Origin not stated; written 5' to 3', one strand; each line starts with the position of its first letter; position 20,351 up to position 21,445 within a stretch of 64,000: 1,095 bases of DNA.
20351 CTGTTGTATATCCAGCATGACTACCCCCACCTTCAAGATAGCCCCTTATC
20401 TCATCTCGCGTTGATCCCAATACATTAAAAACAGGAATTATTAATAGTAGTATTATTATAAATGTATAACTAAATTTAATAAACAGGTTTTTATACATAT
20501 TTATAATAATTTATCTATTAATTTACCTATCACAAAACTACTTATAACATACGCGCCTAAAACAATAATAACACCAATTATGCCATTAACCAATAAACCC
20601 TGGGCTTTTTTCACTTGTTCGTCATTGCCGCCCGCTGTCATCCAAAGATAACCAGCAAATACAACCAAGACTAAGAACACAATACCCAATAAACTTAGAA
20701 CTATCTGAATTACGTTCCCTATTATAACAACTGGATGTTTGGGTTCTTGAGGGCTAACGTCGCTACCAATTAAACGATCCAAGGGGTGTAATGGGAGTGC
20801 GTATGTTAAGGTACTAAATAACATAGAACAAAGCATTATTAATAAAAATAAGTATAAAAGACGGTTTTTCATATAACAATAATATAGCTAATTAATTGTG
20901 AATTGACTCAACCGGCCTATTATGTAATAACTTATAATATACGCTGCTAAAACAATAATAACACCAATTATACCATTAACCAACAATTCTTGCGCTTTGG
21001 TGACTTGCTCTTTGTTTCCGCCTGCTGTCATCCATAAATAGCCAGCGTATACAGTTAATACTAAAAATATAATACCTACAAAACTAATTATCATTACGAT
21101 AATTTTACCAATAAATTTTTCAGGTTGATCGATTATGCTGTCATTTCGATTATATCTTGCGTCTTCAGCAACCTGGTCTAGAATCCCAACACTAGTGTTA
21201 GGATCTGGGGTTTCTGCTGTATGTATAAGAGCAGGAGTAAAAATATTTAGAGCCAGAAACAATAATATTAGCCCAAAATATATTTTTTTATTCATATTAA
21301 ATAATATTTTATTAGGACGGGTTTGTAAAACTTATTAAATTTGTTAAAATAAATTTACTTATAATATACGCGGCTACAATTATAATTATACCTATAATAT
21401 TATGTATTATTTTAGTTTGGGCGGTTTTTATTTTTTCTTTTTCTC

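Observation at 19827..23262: Seven-gene tandem array of paralogous VirB2/TrbC-like pilin proteins with hypervariable ectodomains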

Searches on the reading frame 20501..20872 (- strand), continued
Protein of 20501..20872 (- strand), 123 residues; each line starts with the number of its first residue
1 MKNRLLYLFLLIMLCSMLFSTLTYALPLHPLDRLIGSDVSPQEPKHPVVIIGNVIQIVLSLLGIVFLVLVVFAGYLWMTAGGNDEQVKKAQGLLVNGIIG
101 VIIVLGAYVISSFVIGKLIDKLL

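Call 47: predict_structure(alignment_id=A3)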
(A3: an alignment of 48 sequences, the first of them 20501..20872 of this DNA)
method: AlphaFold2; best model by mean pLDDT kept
length: 123 residues; sequences in the alignment: 48
mean_pLDDT: 83.5   pTM: 0.59
mean pLDDT of the five models: 83.5, 81.3, 80.6, 78.2, 77.8
residues with pLDDT >= 90: 59; 70-90: 43; 50-70: 19; < 50: 2
segments of 3 or more residues with pLDDT < 50: none
pLDDT, mean of each block of 10 residues (from residue 1): 75 81 64 54 79 90 92 94 94 94 93 90 84
secondary structure, 60 per line:
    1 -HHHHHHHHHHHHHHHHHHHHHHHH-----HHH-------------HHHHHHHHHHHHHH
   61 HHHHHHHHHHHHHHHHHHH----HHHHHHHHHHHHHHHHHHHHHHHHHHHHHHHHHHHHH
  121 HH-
elements in order: H2-25 H47-79 H84-122
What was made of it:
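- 20501..20872 (-): Pilin p2 (123 aa), the shortest copy and the one used for the structure model. The AlphaFold2 model has mean pLDDT 83.5 with a helical hairpin at 47-79 and 84-122 (call 47).
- On Pfam PF18895 T4SS_pilin: The AlphaFold2 model has helices at 2-25, 47-79 and 84-122, with the hairpin at pLDDT 90-94 (call 47).
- Checked: AlphaFold2 on the 123-aa paralog gives helices 47-79 and 84-122 at pLDDT above 90 (call 47).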

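Call 49: fold_search(model_id=the predicted structure, library=pdb)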
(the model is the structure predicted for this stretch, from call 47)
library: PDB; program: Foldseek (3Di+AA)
matches with E <= 10: 78; with E <= 0.001: 0
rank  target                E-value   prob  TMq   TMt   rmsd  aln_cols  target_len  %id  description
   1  6cnn_A                9.3e-01  0.85  0.55  0.19  17.2       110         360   11  Cryo-EM structure of the human SK4/calmodulin channel complex in the Ca2+ bound state I (released 2018-05-02)
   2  9vub_A                1.8e+00  0.72  0.56  0.19  14.7       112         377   12  channel C complex with 3 (released 2026-03-11)
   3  1a91_MODEL_1_A        2.1e+00  0.66  0.45  0.64   2.9        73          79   11  SUBUNIT C OF THE F1FO ATP SYNTHASE OF ESCHERICHIA COLI; NMR, 10 STRUCTURES (released 1998-07-01)
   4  9vub_C                2.4e+00  0.57  0.56  0.19  16.7       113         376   12  channel C complex with 3 (released 2026-03-11)
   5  7uq2_D                2.4e+00  0.38  0.41  0.55   6.7        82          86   18  Vs.4 from T4 phage in complex with cGAMP (released 2023-02-08)
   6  9sv3_D                2.5e+00  0.84  0.45  0.25   1.5        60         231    5  Local refinement of EloB/EloC/VHL/CV2a/14-3-3zeta/ERa from pose 1 (released 2025-12-03)
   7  4afl_C                3.2e+00  0.75  0.52  0.62   1.6        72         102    8  The crystal structure of the ING4 dimerization domain reveals the functional organization of the ING family of chromat (released 2012-02-22)
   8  3epv_C                3.2e+00  0.41  0.44  0.50   6.0        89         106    9  X-ray Structure of the Metal-sensor CnrX in both the Apo- and Copper-bound Forms (released 2008-11-25)
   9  2y3h_C                3.7e+00  0.51  0.44  0.50   6.0        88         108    9  E63Q mutant of Cupriavidus metallidurans CH34 CnrXs (released 2011-03-30)
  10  9rxe_MODEL_1_A        3.7e+00  0.38  0.46  0.53   9.8        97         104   13  Solution structure of the HR1c domain of human PKN1 (released 2025-12-31)
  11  9y5q_A                3.9e+00  0.38  0.55  0.20  17.6       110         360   11  Cryo EM structure of KCa3.1_R355K_I/calmodulin channel in complex with rimtuzalcap (released 2025-10-15)
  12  2y3h_B                4.2e+00  0.47  0.44  0.49   3.1        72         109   10  E63Q mutant of Cupriavidus metallidurans CH34 CnrXs (released 2011-03-30)
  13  8f2k_G                4.4e+00  0.57  0.47  0.57   1.7        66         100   15  Structure of yeast F1-ATPase determined with 100 micromolar cruentaren A (released 2023-04-05)
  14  4wwb                  4.4e+00  0.28  0.46  0.50   8.0       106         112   11  High-resolution structure of the Ni-bound form of the Y135F mutant of C. metallidurans CnrXs (released 2015-02-11)
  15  6vqu_A                4.4e+00  0.13  0.32  0.10   5.2        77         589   14  Structure of a bacterial Atm1-family ABC exporter (released 2020-07-29)
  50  8dfu_0                7.8e+00  0.18  0.42  0.59   5.9        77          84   13  Cryo-EM structure of conjugation pili from Aeropyrum pernix (released 2023-03-22)
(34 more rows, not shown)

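Call 53: search_protein_families(library=pfam, proteins=[P0007, P0012, P0015, P0016, P0024, P0029, P0031], max_evalue=1)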
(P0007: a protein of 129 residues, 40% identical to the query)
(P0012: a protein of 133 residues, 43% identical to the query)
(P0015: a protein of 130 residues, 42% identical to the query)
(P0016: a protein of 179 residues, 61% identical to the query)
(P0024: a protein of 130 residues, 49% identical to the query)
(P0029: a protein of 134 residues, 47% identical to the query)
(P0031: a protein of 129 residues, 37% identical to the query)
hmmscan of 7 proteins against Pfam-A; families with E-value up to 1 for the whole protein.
P0007 (129 aa): 15 families
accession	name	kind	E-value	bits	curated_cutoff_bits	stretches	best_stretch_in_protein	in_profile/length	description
PF18895.5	T4SS_pilin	-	7e-13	48.9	26.6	1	47-117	2-71/71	Type IV secretion system pilin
PF04956.18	TrbC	-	1.3e-06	28.9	27.9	1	3-115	6-96/98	TrbC/VIRB2 pilin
PF04290.18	DctQ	-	0.0011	19.3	28.3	1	50-115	57-124/132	Tripartite ATP-independent periplasmic transporters, DctQ component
PF25231.1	DUF7847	-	0.0021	17.9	28.7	1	7-116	49-152/252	Domain of unknown function (DUF7847)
PF02322.20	Cyt_bd_oxida_II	-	0.0023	17.8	35.6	1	13-118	122-212/302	Cytochrome bd terminal oxidase subunit II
PF14897.12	EpsG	-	0.014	15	30.1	1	3-114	160-262/326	EpsG family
PF14093.11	DUF4271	-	0.027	14.8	29.7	1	11-112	54-142/206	Domain of unknown function (DUF4271)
PF01004.24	Flavi_M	-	0.082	13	25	1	80-114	18-53/74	Flavivirus envelope glycoprotein M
PF01312.24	Bac_export_2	-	0.092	12.4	24.4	1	7-118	79-199/335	FlhB HrpN YscU SpaS Family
PF06024.17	Orf78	-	0.24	12.1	29.4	0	91-118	58-86/101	Orf78 (ac78)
PF01127.27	Sdh_cyt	-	0.25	11.9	25.8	1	53-113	20-80/122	Succinate dehydrogenase/Fumarate reductase transmembrane subunit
PF17231.7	DUF5305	-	0.27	11.1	29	1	48-91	109-151/217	Family of unknown function (DUF5305)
PF13800.11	Sigma_reg_N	-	0.31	11.8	26.3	0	92-122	8-38/91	Sigma factor regulator N-terminal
PF20130.4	DUF6520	-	0.34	11.7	25.4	1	4-26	2-24/83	Family of unknown function (DUF6520)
PF15012.11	DUF4519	-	0.49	11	27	1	1-19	26-44/56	Domain of unknown function (DUF4519)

P0012 (133 aa): 4 families
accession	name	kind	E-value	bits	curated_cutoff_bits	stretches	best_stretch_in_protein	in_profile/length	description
PF18895.5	T4SS_pilin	-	2.8e-10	40.6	26.6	1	55-118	9-71/71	Type IV secretion system pilin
PF04956.18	TrbC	-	3.6e-06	27.5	27.9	1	56-117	42-97/98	TrbC/VIRB2 pilin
PF04290.18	DctQ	-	0.00052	20.4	28.3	1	51-119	57-127/132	Tripartite ATP-independent periplasmic transporters, DctQ component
PF19606.4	DUF6111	-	0.056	14.3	24.1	1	59-125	2-64/87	Family of unknown function (DUF6111)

P0015 (130 aa): 6 families
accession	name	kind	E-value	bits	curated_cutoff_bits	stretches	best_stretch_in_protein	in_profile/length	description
PF18895.5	T4SS_pilin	-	1.7e-10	41.3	26.6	1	52-121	3-71/71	Type IV secretion system pilin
PF04956.18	TrbC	-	5.1e-07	30.3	27.9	1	43-119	26-96/98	TrbC/VIRB2 pilin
PF05987.18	DUF898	-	0.0044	16.6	28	1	6-118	132-241/336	Bacterial protein of unknown function (DUF898)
PF02322.20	Cyt_bd_oxida_II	-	0.38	10.5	35.6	1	57-118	147-208/302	Cytochrome bd terminal oxidase subunit II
PF20990.2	DUF2207_C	-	0.57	10.3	33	0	30-117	114-183/247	Predicted membrane protein (DUF2207) C-terminal domain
PF01004.24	Flavi_M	-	0.72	10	25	1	84-125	18-60/74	Flavivirus envelope glycoprotein M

P0016 (179 aa): 7 families
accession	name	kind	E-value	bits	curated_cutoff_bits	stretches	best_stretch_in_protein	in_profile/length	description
PF18895.5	T4SS_pilin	-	2.2e-10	40.9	26.6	1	53-122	3-71/71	Type IV secretion system pilin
PF04956.18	TrbC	-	6.4e-06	26.7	27.9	1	8-122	6-98/98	TrbC/VIRB2 pilin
PF06664.17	WLS-like_TM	-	0.015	15.1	28.3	1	9-137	113-222/247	Wntless-like, transmembrane domain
PF03845.19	Spore_permease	-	0.024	13.9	23.4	1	95-127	202-234/321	Spore germination protein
PF04148.18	Erv26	-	0.11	12.7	22.2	1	62-124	6-67/202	Transmembrane adaptor Erv26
PF02322.20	Cyt_bd_oxida_II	-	0.14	12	35.6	1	68-125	157-214/302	Cytochrome bd terminal oxidase subunit II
PF19607.4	DUF6112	-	0.27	11.5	25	1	59-105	16-64/88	Family of unknown function (DUF6112)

P0024 (130 aa): 5 families
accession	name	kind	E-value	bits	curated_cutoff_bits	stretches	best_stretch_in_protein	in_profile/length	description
PF18895.5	T4SS_pilin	-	1.9e-11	44.3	26.6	1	48-117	3-71/71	Type IV secretion system pilin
PF04956.18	TrbC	-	1.1e-05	25.9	27.9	1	44-116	32-97/98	TrbC/VIRB2 pilin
PF04515.18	Choline_transpo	-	0.0031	17.2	26.9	1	53-125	247-314/326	Plasma-membrane choline transporter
PF02322.20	Cyt_bd_oxida_II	-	0.0059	16.5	35.6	1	53-118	147-212/302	Cytochrome bd terminal oxidase subunit II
PF05545.16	FixQ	-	0.41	11.1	29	1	61-90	9-38/49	Cbb3-type cytochrome oxidase component FixQ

P0029 (134 aa): 11 families
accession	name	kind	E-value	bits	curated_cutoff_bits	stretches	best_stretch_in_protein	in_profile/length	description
PF18895.5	T4SS_pilin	-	7.9e-11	42.3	26.6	1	54-123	2-70/71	Type IV secretion system pilin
PF04956.18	TrbC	-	5.3e-06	27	27.9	1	3-120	11-94/98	TrbC/VIRB2 pilin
PF05987.18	DUF898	-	0.0074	15.9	28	1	46-125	162-249/336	Bacterial protein of unknown function (DUF898)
PF19606.4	DUF6111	-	0.018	15.8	24.1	1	65-120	2-53/87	Family of unknown function (DUF6111)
PF04290.18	DctQ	-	0.018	15.3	28.3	1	63-119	63-123/132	Tripartite ATP-independent periplasmic transporters, DctQ component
PF19770.4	DUF6256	-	0.046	14.3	25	1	46-117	20-84/109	Family of unknown function (DUF6256)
PF02322.20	Cyt_bd_oxida_II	-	0.14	11.9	35.6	1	57-120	145-207/302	Cytochrome bd terminal oxidase subunit II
PF01312.24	Bac_export_2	-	0.24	11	24.4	1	54-129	128-203/335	FlhB HrpN YscU SpaS Family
PF25025.1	EF-Ts_N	-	0.25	11.8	33.2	0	37-51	13-27/60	Elongation factor Ts, mitochondrial, N-terminal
PF06097.16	DUF945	-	0.31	10.5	26.8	1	66-100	3-36/460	Bacterial protein of unknown function (DUF945)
PF10110.14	GPDPase_memb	-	0.54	9.4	29.6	1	66-120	213-269/321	Membrane domain of glycerophosphoryl diester phosphodiesterase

P0031 (129 aa): 9 families
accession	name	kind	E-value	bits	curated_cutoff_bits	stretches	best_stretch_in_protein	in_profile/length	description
PF18895.5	T4SS_pilin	-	3.1e-12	46.8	26.6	1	48-118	2-71/71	Type IV secretion system pilin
PF04956.18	TrbC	-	4.7e-07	30.4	27.9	1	3-116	6-96/98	TrbC/VIRB2 pilin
PF04290.18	DctQ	-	0.0014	19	28.3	1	51-115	57-123/132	Tripartite ATP-independent periplasmic transporters, DctQ component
PF05987.18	DUF898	-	0.0028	17.3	28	1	7-114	133-240/336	Bacterial protein of unknown function (DUF898)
PF02322.20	Cyt_bd_oxida_II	-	0.0076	16.1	35.6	1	13-118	122-211/302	Cytochrome bd terminal oxidase subunit II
PF20130.4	DUF6520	-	0.054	14.3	25.4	1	4-32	2-30/83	Family of unknown function (DUF6520)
PF06024.17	Orf78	-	0.061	14.1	29.4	0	92-119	58-86/101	Orf78 (ac78)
PF01004.24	Flavi_M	-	0.075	13.2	25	1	81-115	18-53/74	Flavivirus envelope glycoprotein M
PF01312.24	Bac_export_2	-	0.081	12.6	24.4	1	26-119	104-199/335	FlhB HrpN YscU SpaS Family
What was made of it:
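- On Classical TrbC/VirB2 pilin (Pfam PF04956): Homologs at 37-61% identity do, at 25.9-30.4 bits against a cut-off of 27.9 (call 53), so the link is only transitive.
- Closest known: Classical VirB2/TrbC/TraA conjugative pilins of diderm T4SSs. Same: Close homologs reach PF04956 (call 53).
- Close homologs also reach PF04956 TrbC/VirB2 at E 5e-7 to 1e-5, three of them above the cut-off (call 53).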

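Call 70: search_protein_families(library=pfam, alignment_id=A4, max_evalue=0.00001)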
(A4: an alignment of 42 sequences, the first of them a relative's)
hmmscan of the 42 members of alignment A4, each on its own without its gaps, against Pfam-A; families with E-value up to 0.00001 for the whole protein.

A. member 1, L011:13353-15584:+ (743 aa): 4 families
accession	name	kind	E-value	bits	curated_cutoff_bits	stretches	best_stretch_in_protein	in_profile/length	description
PF01138.27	RNase_PH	-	4.2e-48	163.5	25.5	2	17-149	2-130/130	3' exoribonuclease family, domain 1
PF00575.29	S1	-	5.6e-21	75.1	22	1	634-705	2-74/74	S1 RNA binding domain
PF03725.20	RNase_PH_C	-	1.4e-14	54.2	20.8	1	152-215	1-66/67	3' exoribonuclease family, domain 2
PF00013.35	KH_1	-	1e-10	41.6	21.5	1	571-627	2-64/66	KH domain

B. families by the number of members that match (of 42 scanned): 89 families (the first 25 are shown)
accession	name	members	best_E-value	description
PF13589.12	HATPase_c_3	3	1.3e-21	Histidine kinase-, DNA gyrase B-, and HSP90-like ATPase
PF07728.20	AAA_5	2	3e-08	AAA domain (dynein-related subfamily)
PF13597.11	NRDD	1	1.3e-172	Anaerobic ribonucleoside-triphosphate reductase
PF00562.33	RNA_pol_Rpb2_6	1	1.7e-128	RNA polymerase Rpb2, domain 6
PF01326.24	PPDK_N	1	2.4e-125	Pyruvate phosphate dikinase, AMP/ATP-binding domain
PF00437.27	T2SSE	1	3.1e-121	Type II/IV secretion system protein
PF01078.27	Mg_chelatase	1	2.2e-91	Magnesium chelatase, subunit ChlI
PF00488.27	MutS_V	1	1.4e-86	MutS domain V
PF21090.3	P-loop_SecA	1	3.7e-82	SecA P-loop domain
PF03483.22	B3_4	1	1.4e-68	B3/4 domain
PF18766.7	SWI2_SNF2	1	8.9e-68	SWI2/SNF2 ATPase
PF01434.24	Peptidase_M41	1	1.4e-62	Peptidase family M41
PF00496.27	SBP_bac_5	1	3.8e-62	Bacterial extracellular solute-binding proteins, family 5 Middle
PF07516.18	SecA_SW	1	9.3e-62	SecA Wing and Scaffold domain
PF02896.24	PEP-utilizers_C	1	1.7e-57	PEP-utilising enzyme, PEP-binding domain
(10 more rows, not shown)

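Call 81: search_protein_representatives(alignment_id=A3)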
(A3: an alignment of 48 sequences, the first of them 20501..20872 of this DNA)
Query: 48 sequences, 141 profile positions. Proteins with E-value up to 0.001 (for the whole library): 83385; up to 1e-10: 32371; up to 1e-30: 1296. The best 150 are listed.
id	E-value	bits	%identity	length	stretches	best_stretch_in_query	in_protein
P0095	4.1e-75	266.6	-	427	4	9-130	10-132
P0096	1.7e-73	261.3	-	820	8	48-122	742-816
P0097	3.0e-73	260.5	-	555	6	1-122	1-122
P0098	1.1e-72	258.7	-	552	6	5-124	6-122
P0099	1.1e-65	236.1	-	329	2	39-133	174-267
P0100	7.2e-64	230.2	-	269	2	34-128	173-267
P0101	4.5e-63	227.6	-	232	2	10-126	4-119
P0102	1.9e-62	225.5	-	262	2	6-132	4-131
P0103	5.9e-62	224.0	-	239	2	9-126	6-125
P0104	8.0e-62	223.5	-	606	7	49-123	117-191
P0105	2.4e-61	222.0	-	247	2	18-133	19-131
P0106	4.9e-59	214.5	-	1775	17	52-124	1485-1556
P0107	5.8e-59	214.3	-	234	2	39-125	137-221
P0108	5.7e-58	211.0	-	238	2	22-136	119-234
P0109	2.4e-57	209.0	-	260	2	6-135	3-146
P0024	2.0e-37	144.4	-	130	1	10-132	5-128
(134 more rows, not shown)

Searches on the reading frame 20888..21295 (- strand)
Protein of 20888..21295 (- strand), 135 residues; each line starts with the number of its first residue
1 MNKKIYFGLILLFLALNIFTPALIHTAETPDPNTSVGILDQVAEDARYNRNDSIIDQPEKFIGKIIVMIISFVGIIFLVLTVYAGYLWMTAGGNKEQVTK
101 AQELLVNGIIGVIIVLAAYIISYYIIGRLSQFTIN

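Call 3: search_protein_families(library=pfam, proteins=[window:20888-21295:-], max_evalue=1)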
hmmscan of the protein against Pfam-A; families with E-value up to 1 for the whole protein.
window:20888-21295:- (135 aa): 6 families
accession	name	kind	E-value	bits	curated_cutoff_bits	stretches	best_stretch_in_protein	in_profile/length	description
PF18895.5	T4SS_pilin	-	1e-07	32.4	26.6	1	58-125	5-71/71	Type IV secretion system pilin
PF06837.17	Fijivirus_P9-2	-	0.0014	18.8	27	1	51-131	35-115/178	Fijivirus P9-2 protein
PF05987.18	DUF898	-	0.004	16.7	28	1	25-131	149-251/336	Bacterial protein of unknown function (DUF898)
PF06024.17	Orf78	-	0.0066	17.2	29.4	1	95-131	55-91/101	Orf78 (ac78)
PF18179.6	SUa-2TM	-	0.013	15.3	25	1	54-131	10-85/279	SMODS- and Ubiquitin system-associated 2TM effector domain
PF20664.2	DUF6814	-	0.084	13.5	25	1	72-127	7-61/71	Family of unknown function (DUF6814)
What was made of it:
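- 20888..21295 (-): Pilin p3 (135 aa). PF18895 at 1e-7 and 32.4 bits (call 3).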

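Call 4: search_protein_families(library=ncbifam, proteins=[window:20888-21295:-], max_evalue=1)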
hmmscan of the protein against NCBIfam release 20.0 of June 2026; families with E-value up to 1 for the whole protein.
window:20888-21295:- (135 aa): 4 families
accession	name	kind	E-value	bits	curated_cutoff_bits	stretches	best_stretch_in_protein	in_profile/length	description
NF045849.1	ICE_MMCAP2_0565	equivalog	0.00039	20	40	1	56-127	7-78/80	Mbov_0395 family pilin-like conjugal transfer protein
NF002669.0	PRK02391.1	equivalog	0.011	14.9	341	1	66-132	152-213/298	zinc metalloprotease HtpX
NF041421.1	MbpC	equivalog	0.15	12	200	1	48-100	83-134/148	mobilization protein MbpC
NF046000.1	MAG1210_fam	subfamily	0.52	8.9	275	1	64-125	61-120/550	MAG1210 family protein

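Call 26: find_encoding_contigs(protein=window:20888-21295:-, flank=10000, max_places=3)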
Protein window:20888-21295:- (135 aa): 1 contig read that carries it; 1 place shown.
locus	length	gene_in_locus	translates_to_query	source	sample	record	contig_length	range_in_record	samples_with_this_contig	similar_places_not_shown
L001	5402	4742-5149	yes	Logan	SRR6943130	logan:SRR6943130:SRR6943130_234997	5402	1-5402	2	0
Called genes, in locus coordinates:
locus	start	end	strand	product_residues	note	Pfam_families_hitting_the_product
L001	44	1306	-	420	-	PF27218:MJ0043_C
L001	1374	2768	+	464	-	PF01547:SBP_bac_1, PF13416:SBP_bac_8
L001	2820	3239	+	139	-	PF18895:T4SS_pilin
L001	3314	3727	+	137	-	PF18895:T4SS_pilin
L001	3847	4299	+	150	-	PF18895:T4SS_pilin (weak)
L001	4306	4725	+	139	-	PF18895:T4SS_pilin (weak)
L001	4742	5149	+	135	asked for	PF18895:T4SS_pilin (weak)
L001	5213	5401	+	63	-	?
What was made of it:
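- Tried and rejected: The look-up for p3 returned only a 5.4-kb Logan contig, not the 194.5-kb NCBI contig (call 26).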
